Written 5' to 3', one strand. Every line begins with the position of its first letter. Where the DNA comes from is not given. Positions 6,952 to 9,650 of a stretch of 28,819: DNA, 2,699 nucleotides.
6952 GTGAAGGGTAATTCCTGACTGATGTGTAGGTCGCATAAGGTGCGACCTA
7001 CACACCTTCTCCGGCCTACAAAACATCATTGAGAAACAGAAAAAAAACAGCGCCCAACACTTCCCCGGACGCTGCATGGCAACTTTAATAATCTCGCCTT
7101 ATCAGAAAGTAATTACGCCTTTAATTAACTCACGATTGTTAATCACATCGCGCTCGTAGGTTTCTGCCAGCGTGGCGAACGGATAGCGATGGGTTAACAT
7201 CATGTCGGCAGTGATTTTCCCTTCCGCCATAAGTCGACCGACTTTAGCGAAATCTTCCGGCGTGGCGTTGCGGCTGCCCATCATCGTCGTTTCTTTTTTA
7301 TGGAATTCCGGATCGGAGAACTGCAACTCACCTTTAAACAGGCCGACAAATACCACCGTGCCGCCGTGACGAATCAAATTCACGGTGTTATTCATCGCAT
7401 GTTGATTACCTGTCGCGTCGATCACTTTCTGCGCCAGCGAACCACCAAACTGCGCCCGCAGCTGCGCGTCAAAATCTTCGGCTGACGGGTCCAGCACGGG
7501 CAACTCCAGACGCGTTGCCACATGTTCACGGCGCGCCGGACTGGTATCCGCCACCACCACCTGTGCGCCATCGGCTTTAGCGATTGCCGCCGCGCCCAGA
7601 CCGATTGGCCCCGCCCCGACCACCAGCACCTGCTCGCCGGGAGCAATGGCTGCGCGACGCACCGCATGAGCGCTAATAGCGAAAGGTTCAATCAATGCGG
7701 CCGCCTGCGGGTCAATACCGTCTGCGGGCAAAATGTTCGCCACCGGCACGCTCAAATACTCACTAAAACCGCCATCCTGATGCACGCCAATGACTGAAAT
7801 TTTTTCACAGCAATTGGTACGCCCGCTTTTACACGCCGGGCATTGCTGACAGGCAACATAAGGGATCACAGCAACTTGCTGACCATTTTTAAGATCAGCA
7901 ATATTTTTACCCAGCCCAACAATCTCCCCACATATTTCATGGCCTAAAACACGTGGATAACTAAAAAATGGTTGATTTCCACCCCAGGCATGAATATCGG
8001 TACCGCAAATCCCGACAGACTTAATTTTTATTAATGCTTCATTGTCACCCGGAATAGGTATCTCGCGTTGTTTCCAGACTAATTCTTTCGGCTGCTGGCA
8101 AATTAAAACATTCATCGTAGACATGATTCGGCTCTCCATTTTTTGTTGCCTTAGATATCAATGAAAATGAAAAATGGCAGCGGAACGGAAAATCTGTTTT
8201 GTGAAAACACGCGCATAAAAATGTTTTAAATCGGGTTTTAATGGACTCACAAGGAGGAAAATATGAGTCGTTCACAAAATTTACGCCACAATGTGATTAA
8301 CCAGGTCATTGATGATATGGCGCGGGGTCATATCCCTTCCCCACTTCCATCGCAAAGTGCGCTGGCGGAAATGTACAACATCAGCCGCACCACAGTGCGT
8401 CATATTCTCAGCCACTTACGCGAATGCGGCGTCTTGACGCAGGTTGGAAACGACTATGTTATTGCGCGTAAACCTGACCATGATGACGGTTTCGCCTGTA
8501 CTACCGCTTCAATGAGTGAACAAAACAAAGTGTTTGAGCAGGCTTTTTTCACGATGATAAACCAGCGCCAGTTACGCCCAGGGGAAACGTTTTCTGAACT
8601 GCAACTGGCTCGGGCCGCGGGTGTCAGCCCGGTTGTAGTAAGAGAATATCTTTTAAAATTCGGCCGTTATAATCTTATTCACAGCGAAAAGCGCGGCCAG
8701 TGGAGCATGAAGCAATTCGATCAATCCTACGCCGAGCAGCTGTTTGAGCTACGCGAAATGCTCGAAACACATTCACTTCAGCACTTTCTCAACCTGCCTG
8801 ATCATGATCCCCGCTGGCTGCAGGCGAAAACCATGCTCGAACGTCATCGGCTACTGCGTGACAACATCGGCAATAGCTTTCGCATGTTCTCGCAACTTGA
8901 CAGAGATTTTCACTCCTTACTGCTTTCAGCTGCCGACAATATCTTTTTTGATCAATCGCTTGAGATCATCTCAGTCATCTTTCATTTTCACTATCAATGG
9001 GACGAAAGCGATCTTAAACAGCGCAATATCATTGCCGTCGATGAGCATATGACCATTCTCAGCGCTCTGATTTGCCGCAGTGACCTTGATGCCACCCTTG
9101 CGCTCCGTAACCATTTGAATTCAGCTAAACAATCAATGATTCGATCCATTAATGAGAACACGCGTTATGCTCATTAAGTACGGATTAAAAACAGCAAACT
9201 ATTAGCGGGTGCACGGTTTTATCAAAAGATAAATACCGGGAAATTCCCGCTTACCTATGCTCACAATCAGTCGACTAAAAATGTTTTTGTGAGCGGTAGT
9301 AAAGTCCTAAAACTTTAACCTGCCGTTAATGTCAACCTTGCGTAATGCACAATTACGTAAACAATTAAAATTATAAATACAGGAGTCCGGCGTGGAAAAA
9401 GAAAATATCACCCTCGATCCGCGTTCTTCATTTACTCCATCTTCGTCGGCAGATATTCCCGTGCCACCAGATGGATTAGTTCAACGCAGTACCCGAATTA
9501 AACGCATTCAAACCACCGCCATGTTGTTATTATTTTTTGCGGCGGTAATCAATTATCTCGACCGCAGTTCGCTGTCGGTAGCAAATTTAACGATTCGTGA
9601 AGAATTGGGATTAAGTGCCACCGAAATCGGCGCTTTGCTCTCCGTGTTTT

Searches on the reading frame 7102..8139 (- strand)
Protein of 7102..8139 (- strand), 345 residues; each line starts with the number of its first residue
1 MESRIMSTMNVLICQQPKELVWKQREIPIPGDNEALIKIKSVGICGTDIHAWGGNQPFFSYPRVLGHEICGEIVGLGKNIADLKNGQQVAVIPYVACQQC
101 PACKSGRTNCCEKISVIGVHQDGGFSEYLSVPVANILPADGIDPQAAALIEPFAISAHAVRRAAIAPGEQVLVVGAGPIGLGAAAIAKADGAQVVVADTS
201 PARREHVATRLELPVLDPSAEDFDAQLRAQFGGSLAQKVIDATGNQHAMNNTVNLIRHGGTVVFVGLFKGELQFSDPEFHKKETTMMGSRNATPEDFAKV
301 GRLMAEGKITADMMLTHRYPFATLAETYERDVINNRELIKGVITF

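Call 4: search_protein_families(proteins=[window:7102-8139:-], library=ncbifam)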
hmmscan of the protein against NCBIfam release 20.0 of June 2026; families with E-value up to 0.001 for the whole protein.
window:7102-8139:- (345 aa): 29 families (the best 25 are shown)
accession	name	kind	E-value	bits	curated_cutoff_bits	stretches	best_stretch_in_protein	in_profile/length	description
NF007489.0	PRK10083.1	equivalog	2.8e-61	207.4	376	1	9-345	1-337/339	Zn-dependent oxidoreductase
NF041097.1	keto_inos_dh_IolM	equivalog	3.2e-57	194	450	1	20-332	40-378/389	scyllo-inosose 3-dehydrogenase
NF003808.0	PRK05396.1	equivalog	2.4e-56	191.1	380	1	17-329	9-326/341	L-threonine 3-dehydrogenase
TIGR00692.1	tdh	equivalog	4.3e-54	183.8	458.35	1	25-329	16-326/340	L-threonine 3-dehydrogenase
NF010344.0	PRK13771.1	subfamily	6.6e-45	153.5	349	1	13-329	6-318/334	putative alcohol dehydrogenase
NF007375.0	PRK09880.1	equivalog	3.2e-44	151.1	469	1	12-328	8-327/344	L-idonate 5-dehydrogenase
NF007642.0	PRK10309.1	equivalog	1.2e-38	133.2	550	1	24-328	16-330/347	galactitol-1-phosphate 5-dehydrogenase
TIGR03989.1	Rxyl_3153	subfamily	4.1e-35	121.7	440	2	122-345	138-370/370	NDMA-dependent alcohol dehydrogenase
NF041172.1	AcrlCoa_red_Thmprot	equivalog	8e-35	120.3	500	1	13-328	5-318/334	acryloyl-CoA reductase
NF006940.0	PRK09422.1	equivalog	4.8e-34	117.8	344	1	18-339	10-333/338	alcohol dehydrogenase AdhP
TIGR03366.1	HpnZ_proposed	hypoth_equivalog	4.2e-32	111.6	328.1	1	32-307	5-296/315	putative phosphonate catabolism associated alcohol dehydrogenase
TIGR01202.1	bchC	equivalog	1.9e-31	109.3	291.25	1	10-331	3-296/308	chlorophyll synthesis pathway protein BchC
TIGR03201.1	dearomat_had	equivalog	3.1e-31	108.7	338.65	1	18-329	9-334/349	6-hydroxycyclohex-1-ene-1-carbonyl-CoA dehydrogenase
NF047908.1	AldhRedAhr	equivalog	7.5e-26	90.8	470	1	30-324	26-315/335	NADPH-dependent aldehyde reductase Ahr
TIGR02822.1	adh_fam_2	subfamily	1.2e-25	90.3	283.5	1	21-209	16-206/329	zinc-binding alcohol dehydrogenase family protein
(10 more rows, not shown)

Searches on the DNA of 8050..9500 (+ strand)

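Call 38: search_rna_families(source=window, start=8050, end=9500, threshold=evalue, max_evalue=5)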
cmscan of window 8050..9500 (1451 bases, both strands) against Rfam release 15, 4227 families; matches with E-value up to 5: 1.
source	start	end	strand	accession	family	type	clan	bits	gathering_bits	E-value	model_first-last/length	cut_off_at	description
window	8506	8526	-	RF01330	CRISPR-DR16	Gene; CRISPR;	-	16.1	35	2.7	1-37/37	no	CRISPR RNA direct repeat element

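Call 57: search_dna_similar(query=window:8125-9391:+, collection=ecoli_genomes, mode=near, max_rows=12, rows=spread)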
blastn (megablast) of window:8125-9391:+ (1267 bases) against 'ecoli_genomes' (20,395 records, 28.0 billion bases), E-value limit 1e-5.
Records with a match: 5311; places in all: 5404; records where one place covers at least 80% of the query: 4399.
Genomes with a match: 5311 of 5426; with a place that covers at least 80% of the query: 4399. Places per genome that has any: lowest 1, median 1, highest 2. On chromosomes: 5401 places; on plasmids: 3.
Best place of each record, by identity: >=99% 3482; 95-99% 1023; 80-90% 797; 60-80% 9.
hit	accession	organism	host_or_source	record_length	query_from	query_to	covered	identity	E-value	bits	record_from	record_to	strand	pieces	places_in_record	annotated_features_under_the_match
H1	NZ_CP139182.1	Escherichia coli strain JX21CE35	chicken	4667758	1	1267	100%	100.0%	0e+0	2358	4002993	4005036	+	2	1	lgoR: GntR family transcriptional regulator | IS1-like element IS1A family transposase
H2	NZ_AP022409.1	Escherichia coli strain STW0522-31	-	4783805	1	1267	100%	99.7%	0e+0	2318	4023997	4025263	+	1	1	lgoR: GntR family transcriptional regulator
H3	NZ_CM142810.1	Escherichia coli strain GPEC389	chicken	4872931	1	1267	100%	99.4%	0e+0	2302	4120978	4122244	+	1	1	lgoR: GntR family transcriptional regulator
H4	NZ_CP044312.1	Escherichia coli strain RM13745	missing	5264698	1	1267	100%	99.3%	0e+0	2290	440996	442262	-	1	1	lgoR: GntR family transcriptional regulator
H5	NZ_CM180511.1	Escherichia coli strain E1433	Homo sapiens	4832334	1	1267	100%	99.3%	0e+0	2290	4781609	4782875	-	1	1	lgoR: GntR family transcriptional regulator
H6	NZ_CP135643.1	Escherichia coli strain TUM17543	missing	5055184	1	1267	100%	99.1%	0e+0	2279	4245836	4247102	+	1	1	lgoR: GntR family transcriptional regulator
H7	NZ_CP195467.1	Escherichia coli strain 22AR0322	Homo sapiens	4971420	1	1267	100%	99.1%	0e+0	2274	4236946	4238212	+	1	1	lgoR: GntR family transcriptional regulator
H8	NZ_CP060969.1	Escherichia coli strain EC5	Homo sapiens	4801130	1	1267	100%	99.0%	0e+0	2270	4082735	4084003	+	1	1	lgoR: GntR family transcriptional regulator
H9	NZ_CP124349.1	Escherichia coli strain AVS0453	environmental-WWTP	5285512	1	1267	100%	98.9%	0e+0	2265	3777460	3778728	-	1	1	lgoR: GntR family transcriptional regulator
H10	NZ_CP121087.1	Escherichia coli strain ST3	Homo sapiens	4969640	1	1267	100%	98.8%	0e+0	2257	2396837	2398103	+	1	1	lgoR: GntR family transcriptional regulator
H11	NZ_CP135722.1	Escherichia coli strain TUM1223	missing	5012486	86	1025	74%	80.6%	0e+0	721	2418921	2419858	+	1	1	GntR family transcriptional regulator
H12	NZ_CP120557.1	Escherichia coli strain B771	Homo sapiens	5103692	1166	1267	8%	99.0%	1e-42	183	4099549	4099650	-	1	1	none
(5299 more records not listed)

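Call 58: get_annotated_region(hit=H2, flank=2500)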
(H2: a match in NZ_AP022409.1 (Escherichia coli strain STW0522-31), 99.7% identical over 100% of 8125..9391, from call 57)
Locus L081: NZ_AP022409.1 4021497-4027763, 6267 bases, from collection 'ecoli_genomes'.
description: Escherichia coli strain STW0522-31 chromosome, complete genome
organism: Escherichia coli strain STW0522-31 (NCBI taxid 562)
replicon: chromosome; assembly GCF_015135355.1
host: -; source: -; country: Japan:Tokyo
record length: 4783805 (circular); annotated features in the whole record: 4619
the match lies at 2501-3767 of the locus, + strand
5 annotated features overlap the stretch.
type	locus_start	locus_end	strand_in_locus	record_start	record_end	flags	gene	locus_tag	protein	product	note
CDS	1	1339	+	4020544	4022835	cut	opgB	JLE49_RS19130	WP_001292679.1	phosphatidylglycerol--membrane-oligosaccharide glycerophosphotransferase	-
CDS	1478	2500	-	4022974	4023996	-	lgoD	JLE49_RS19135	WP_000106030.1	L-galactonate oxidoreductase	-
CDS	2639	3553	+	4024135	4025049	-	lgoR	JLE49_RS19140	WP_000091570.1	GntR family transcriptional regulator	-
CDS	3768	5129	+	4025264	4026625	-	lgoT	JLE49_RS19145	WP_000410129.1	MFS transporter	-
CDS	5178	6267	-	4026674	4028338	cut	tsr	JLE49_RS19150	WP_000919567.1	methyl-accepting chemotaxis protein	-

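Call 59: get_annotated_region(hit=H11, flank=2500)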
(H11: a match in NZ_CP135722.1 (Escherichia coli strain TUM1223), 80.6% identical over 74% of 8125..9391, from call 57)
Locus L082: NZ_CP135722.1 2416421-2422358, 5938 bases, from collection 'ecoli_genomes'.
description: Escherichia coli strain TUM1223 chromosome, complete genome
organism: Escherichia coli strain TUM1223 (NCBI taxid 562)
replicon: chromosome; assembly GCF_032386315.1
host: missing; source: missing; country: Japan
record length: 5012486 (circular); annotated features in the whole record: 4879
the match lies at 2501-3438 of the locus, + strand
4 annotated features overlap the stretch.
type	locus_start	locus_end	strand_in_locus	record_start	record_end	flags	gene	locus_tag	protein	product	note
CDS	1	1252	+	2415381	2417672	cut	opgB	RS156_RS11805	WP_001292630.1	phosphatidylglycerol--membrane-oligosaccharide glycerophosphotransferase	-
CDS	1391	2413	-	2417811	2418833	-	lgoD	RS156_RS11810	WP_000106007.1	zinc-binding alcohol dehydrogenase family protein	-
CDS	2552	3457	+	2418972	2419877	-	-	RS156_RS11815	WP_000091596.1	GntR family transcriptional regulator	-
CDS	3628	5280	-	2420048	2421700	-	-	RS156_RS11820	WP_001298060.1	Na+/H+ antiporter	-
